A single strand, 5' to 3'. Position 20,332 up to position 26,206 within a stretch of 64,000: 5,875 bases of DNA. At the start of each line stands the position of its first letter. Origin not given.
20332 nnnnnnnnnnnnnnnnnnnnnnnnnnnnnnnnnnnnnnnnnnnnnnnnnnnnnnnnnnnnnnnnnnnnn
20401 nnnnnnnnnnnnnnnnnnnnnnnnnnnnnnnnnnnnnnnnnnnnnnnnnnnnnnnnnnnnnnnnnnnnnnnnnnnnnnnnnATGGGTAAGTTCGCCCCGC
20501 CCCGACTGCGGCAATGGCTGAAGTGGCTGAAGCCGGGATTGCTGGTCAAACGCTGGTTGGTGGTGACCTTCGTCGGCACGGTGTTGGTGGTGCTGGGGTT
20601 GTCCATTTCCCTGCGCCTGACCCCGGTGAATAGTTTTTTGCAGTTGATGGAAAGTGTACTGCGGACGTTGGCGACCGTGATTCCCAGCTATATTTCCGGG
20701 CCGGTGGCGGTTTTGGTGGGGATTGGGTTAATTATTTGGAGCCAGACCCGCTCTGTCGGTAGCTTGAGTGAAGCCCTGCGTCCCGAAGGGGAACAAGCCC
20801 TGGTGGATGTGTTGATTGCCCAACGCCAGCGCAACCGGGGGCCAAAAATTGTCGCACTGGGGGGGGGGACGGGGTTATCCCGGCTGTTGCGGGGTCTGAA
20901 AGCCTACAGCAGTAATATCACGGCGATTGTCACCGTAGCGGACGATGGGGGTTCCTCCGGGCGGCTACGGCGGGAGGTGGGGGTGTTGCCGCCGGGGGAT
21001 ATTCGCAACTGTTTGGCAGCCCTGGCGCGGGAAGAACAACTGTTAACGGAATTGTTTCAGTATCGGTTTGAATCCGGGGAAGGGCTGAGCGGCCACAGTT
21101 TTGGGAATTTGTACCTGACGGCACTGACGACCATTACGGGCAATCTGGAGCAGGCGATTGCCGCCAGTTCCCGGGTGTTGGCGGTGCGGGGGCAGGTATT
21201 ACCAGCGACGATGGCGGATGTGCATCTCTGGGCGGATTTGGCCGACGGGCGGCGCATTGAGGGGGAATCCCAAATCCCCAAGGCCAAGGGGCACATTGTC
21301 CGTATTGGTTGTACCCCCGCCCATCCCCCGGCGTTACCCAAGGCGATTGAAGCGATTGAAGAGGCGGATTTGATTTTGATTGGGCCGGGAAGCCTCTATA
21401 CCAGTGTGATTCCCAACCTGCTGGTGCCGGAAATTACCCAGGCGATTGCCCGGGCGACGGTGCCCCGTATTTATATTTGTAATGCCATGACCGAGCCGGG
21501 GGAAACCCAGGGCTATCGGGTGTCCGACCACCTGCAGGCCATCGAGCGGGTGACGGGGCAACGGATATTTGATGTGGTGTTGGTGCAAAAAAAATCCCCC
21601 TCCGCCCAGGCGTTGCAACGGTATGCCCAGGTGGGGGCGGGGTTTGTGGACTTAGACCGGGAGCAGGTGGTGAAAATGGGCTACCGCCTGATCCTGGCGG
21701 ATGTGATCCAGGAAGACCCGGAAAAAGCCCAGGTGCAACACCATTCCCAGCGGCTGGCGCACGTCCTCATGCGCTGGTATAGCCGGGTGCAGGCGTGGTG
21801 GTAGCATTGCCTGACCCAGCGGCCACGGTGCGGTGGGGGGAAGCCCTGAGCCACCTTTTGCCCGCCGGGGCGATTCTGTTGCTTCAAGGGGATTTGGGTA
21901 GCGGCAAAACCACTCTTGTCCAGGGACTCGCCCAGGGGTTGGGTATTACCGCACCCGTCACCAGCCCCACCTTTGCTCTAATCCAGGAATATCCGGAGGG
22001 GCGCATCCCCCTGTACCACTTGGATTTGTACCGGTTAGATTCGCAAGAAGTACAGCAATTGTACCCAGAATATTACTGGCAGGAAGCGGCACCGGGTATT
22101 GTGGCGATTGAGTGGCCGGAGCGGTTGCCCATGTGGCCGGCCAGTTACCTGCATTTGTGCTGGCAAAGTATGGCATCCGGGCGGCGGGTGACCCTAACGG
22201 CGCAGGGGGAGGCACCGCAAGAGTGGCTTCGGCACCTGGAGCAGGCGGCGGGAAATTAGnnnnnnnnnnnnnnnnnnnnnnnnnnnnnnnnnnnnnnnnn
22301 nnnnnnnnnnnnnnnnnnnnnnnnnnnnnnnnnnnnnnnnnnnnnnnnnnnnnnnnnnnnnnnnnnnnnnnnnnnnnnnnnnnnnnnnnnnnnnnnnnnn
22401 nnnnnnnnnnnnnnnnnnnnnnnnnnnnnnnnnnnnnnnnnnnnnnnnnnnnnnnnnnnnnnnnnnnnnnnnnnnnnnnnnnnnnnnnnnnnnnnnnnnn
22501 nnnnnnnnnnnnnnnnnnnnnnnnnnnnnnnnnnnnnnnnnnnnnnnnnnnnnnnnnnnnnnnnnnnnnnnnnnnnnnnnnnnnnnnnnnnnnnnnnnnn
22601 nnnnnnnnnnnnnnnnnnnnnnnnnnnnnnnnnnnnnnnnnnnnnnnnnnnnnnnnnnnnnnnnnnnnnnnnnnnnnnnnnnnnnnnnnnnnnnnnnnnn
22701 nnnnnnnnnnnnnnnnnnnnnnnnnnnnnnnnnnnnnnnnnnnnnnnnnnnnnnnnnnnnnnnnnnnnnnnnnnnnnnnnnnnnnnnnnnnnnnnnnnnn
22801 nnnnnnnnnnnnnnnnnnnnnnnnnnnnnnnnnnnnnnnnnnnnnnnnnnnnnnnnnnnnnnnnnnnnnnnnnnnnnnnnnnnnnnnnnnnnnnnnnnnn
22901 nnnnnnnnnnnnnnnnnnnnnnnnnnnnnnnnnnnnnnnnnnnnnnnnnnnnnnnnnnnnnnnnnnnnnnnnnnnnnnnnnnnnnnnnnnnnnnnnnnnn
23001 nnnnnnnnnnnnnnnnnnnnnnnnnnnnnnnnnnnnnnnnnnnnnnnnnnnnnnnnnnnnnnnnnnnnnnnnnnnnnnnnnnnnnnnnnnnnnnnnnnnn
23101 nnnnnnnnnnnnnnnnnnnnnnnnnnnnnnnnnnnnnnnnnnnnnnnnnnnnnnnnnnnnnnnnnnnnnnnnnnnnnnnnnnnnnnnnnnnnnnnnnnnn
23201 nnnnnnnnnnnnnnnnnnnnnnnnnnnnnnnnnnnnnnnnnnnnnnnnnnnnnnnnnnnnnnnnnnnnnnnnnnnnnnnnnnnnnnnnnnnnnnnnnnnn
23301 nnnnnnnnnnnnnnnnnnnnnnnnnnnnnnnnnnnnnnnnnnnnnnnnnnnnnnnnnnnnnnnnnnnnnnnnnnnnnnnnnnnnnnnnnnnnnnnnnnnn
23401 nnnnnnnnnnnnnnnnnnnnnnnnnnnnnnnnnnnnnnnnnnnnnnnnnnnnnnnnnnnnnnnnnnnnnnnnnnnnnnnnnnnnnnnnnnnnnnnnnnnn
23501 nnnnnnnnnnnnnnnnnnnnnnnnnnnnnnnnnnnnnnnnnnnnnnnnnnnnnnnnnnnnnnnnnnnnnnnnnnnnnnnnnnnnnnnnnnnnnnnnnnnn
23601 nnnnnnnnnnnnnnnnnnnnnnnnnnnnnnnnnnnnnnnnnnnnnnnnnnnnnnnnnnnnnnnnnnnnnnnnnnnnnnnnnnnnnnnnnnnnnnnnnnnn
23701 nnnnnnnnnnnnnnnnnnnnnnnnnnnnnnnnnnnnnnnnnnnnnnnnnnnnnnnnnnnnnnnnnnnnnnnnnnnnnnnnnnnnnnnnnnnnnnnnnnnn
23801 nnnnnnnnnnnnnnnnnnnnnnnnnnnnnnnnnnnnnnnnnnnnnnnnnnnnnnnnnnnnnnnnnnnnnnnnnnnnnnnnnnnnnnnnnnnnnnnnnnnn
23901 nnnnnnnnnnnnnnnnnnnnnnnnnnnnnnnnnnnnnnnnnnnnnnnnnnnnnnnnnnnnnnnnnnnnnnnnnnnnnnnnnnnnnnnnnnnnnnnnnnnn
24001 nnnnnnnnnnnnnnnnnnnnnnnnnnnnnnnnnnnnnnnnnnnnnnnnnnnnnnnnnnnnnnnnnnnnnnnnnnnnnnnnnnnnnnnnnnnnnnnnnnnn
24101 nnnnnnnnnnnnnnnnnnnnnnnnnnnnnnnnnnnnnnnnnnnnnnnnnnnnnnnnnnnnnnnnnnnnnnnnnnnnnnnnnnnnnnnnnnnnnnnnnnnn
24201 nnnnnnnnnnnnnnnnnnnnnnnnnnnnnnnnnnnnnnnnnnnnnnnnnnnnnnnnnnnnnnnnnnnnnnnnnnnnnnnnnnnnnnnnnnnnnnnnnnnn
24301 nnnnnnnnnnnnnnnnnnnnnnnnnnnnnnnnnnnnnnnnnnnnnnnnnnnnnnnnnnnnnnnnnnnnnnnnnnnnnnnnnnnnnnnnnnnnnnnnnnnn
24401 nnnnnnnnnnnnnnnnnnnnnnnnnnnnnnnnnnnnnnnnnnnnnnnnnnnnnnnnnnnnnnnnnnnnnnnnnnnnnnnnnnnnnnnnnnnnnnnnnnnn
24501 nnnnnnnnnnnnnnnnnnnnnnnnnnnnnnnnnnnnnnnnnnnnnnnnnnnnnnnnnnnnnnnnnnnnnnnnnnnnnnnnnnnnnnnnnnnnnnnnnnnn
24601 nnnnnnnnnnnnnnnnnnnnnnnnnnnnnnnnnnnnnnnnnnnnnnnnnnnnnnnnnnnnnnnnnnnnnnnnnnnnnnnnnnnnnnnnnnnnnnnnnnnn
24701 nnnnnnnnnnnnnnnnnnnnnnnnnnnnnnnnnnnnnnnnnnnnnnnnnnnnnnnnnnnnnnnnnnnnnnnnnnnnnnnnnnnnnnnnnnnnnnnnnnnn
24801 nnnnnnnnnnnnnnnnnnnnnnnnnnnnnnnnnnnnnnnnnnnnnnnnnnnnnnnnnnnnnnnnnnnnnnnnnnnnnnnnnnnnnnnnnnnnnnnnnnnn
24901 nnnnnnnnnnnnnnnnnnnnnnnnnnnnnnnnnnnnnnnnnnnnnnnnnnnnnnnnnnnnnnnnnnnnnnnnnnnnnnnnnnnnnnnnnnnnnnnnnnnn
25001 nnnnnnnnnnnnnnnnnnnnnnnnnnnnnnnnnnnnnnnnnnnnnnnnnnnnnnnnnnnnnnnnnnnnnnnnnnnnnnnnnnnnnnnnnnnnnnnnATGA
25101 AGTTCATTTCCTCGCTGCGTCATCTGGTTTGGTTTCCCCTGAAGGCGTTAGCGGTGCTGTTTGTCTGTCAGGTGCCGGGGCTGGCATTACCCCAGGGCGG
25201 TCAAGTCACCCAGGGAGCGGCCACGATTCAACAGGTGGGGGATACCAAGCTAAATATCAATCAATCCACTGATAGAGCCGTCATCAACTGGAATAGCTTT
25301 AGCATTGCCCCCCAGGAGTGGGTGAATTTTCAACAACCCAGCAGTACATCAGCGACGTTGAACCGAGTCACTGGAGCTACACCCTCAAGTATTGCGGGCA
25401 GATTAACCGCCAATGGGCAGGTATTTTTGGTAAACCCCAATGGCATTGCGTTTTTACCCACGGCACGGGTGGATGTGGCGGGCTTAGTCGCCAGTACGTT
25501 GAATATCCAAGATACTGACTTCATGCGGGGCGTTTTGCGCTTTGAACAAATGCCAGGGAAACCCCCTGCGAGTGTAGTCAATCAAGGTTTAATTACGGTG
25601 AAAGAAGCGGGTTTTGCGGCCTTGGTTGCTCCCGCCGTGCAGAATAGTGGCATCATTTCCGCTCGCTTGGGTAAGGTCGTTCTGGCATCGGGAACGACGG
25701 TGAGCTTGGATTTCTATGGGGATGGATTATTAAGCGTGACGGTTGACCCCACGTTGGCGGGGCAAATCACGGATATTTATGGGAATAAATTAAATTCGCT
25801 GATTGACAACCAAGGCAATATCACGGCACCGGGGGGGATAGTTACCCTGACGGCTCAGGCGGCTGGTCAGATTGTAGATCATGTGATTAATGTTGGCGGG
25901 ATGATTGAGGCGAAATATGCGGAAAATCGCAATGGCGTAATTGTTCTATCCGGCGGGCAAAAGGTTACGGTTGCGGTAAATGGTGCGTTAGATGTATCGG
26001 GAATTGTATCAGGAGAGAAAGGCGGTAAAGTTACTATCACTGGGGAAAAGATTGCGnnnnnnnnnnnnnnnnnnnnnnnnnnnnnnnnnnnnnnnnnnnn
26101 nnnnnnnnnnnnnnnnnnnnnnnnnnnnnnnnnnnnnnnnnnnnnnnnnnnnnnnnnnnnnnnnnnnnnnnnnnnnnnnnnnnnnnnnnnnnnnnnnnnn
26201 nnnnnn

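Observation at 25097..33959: Two-partner secretion system with a 2344-aa glycine-rich repeat exoprotein showing very recent intragenic duplications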

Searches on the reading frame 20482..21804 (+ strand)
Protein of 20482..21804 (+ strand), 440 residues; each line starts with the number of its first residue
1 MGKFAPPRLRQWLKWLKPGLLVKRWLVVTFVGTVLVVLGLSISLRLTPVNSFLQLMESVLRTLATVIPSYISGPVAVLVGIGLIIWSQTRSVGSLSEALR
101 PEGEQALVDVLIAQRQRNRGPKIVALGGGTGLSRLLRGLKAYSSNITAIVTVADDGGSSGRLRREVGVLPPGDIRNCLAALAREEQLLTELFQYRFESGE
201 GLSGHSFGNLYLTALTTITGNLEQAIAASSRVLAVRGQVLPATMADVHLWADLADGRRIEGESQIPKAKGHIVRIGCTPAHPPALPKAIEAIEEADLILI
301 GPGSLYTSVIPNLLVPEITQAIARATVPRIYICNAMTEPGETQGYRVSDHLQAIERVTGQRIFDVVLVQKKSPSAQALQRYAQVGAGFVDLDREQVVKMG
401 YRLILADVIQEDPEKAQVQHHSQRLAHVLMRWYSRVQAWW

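Call 18: search_protein_families(library=pfam, proteins=[window:20482-21804:+], max_evalue=0.001)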
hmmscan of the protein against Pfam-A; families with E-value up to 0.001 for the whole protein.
window:20482-21804:+ (440 aa): 1 family
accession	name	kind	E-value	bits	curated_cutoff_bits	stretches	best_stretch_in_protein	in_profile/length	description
PF01933.23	CofD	-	6.5e-118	393.6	30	1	123-408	1-289/290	2-phospho-L-lactate transferase CofD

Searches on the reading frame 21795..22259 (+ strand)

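Call 18: search_protein_families(library=pfam, proteins=[window:21795-22259:+], max_evalue=0.001)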
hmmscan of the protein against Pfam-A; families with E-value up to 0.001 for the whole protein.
window:21795-22259:+ (154 aa): 1 family
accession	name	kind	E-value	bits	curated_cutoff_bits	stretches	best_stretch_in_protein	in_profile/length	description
PF02367.23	TsaE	-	5.6e-35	120.5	26.6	1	6-125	2-120/128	Threonylcarbamoyl adenosine biosynthesis protein TsaE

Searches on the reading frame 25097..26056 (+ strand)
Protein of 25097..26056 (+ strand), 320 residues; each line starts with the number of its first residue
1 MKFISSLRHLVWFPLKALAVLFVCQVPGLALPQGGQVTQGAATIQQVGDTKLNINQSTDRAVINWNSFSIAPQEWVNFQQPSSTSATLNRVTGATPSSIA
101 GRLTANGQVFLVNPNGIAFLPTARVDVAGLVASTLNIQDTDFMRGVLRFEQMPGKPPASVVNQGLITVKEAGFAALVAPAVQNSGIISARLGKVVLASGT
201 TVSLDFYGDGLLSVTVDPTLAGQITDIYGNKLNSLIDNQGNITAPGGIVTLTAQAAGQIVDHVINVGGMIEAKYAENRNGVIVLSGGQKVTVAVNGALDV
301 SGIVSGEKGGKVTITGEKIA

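Call 9: search_protein_families(library=pfam, proteins=[window:25097-26056:+], max_evalue=1)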
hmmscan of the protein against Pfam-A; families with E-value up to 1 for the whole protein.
window:25097-26056:+ (320 aa): 1 family
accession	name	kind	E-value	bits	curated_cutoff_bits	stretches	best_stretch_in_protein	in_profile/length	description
PF05860.19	TPS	-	8.9e-37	127.8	33.5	1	31-296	4-248/252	TPS secretion domain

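Call 10: search_protein_families(library=ncbifam, proteins=[window:25097-26056:+], max_evalue=1)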
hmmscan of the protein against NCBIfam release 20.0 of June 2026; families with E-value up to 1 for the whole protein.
window:25097-26056:+ (320 aa): 1 family
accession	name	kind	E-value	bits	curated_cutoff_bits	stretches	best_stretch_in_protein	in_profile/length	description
TIGR01901.1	adhes_NPXG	domain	3.1e-24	84.7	29.1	1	63-137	2-78/79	filamentous hemagglutinin N-terminal domain-containing protein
